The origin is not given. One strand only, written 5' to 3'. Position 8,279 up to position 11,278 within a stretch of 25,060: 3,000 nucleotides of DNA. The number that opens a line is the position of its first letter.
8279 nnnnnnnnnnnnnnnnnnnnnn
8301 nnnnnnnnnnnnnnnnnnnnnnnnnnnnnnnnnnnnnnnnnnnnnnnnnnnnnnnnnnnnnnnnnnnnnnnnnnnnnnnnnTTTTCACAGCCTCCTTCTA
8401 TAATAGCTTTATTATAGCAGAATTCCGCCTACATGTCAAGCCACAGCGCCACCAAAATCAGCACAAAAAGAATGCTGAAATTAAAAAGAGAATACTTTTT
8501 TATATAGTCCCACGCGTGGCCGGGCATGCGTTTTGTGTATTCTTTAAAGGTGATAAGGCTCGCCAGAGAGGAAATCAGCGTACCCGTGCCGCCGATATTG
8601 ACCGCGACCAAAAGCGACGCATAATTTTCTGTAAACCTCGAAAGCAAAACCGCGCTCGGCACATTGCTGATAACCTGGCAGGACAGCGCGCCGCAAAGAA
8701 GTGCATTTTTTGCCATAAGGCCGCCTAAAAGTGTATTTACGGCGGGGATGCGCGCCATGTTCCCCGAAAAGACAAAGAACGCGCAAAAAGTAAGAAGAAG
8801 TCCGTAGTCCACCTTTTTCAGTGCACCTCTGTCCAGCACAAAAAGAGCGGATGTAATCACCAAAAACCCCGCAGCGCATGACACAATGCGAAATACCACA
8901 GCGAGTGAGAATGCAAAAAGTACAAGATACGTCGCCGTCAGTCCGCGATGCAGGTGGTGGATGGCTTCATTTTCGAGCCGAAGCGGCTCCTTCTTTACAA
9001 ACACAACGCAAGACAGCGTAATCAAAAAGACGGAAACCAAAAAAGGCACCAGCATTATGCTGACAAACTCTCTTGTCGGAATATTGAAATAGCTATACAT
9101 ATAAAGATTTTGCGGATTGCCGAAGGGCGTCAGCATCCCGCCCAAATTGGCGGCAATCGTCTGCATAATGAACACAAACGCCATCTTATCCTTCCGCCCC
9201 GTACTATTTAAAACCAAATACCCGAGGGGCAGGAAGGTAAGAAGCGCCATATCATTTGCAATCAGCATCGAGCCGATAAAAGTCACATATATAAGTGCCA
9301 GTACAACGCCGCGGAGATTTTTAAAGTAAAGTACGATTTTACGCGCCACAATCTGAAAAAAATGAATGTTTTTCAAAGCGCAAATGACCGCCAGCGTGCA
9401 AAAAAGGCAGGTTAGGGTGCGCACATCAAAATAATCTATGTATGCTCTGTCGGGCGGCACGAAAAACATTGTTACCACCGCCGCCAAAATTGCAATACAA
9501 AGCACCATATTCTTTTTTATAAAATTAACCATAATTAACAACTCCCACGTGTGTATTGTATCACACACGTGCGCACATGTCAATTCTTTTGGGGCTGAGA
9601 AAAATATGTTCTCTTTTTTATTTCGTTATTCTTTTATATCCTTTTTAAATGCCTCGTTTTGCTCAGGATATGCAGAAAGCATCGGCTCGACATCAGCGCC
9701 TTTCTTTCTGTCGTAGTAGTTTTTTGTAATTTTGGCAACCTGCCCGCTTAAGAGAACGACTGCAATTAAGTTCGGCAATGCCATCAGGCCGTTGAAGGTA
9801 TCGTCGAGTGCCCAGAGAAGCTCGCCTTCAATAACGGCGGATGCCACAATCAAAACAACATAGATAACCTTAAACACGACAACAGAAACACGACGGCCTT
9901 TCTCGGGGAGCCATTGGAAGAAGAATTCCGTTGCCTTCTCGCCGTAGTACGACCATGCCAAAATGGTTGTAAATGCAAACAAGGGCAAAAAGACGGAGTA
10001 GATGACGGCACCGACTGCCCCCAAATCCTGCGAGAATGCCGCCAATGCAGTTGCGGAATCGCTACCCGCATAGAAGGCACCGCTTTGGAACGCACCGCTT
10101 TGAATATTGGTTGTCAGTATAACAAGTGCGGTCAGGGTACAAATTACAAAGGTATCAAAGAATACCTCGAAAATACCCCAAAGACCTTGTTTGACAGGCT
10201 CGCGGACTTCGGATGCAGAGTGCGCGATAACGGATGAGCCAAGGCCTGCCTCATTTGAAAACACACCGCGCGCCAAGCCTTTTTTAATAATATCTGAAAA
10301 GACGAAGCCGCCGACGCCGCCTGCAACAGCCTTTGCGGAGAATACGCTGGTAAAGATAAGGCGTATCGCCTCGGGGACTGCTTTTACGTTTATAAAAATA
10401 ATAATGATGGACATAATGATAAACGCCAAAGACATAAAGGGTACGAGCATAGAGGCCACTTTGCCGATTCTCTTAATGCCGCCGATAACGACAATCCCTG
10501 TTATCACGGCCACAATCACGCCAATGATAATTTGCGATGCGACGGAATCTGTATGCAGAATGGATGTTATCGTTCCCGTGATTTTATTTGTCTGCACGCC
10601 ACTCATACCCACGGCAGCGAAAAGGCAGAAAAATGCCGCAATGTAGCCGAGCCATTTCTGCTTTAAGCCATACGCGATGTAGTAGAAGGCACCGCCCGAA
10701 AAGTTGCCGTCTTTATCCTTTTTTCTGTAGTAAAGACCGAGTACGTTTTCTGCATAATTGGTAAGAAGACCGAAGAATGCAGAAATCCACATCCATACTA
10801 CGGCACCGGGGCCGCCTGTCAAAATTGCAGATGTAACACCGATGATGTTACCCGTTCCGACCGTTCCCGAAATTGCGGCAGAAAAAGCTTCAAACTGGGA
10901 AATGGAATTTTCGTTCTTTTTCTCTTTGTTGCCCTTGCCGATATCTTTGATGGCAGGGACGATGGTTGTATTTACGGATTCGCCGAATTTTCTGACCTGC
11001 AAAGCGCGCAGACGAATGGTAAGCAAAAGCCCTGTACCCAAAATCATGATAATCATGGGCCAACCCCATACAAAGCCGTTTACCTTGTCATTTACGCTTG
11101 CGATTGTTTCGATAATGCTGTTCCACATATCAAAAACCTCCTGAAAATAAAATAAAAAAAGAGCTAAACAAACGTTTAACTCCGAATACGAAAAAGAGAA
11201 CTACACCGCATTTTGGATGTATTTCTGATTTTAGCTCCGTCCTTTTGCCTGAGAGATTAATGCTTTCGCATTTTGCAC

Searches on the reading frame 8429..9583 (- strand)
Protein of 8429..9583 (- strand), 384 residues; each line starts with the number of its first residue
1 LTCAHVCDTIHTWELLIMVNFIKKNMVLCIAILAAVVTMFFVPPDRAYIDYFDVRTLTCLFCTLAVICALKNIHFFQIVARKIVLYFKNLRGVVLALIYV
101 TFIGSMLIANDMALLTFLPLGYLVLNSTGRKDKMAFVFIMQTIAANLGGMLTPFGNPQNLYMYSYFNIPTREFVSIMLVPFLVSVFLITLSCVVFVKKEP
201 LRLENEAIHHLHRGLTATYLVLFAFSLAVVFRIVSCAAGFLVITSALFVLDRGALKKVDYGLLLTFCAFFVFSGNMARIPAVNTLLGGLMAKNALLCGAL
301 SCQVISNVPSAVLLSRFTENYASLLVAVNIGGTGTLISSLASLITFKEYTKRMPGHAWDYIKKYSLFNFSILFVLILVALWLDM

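Call 4: search_protein_families(library=pfam, proteins=[window:8429-9583:-], max_evalue=0.01)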
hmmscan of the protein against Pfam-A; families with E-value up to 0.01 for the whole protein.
window:8429-9583:- (384 aa): 2 families
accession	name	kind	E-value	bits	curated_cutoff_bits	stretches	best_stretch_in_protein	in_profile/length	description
PF03600.22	CitMHS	-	4.9e-26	92.1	31.9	1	16-315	3-311/336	Citrate transporter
PF07331.16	TctB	-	0.0034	18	29.1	1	172-273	25-129/137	Tripartite tricarboxylate transporter TctB family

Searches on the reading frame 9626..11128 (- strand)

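Call 4: search_protein_families(library=pfam, proteins=[window:9626-11128:-], max_evalue=0.01)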
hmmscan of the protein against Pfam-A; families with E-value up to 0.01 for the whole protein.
window:9626-11128:- (500 aa): 2 families
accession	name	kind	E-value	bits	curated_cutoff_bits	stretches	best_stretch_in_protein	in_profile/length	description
PF01235.23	Na_Ala_symp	-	7.6e-130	434.2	24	1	68-479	5-387/392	Sodium:alanine symporter family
PF13520.12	AA_permease_2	-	0.0069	15.8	27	1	76-459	1-369/427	Amino acid permease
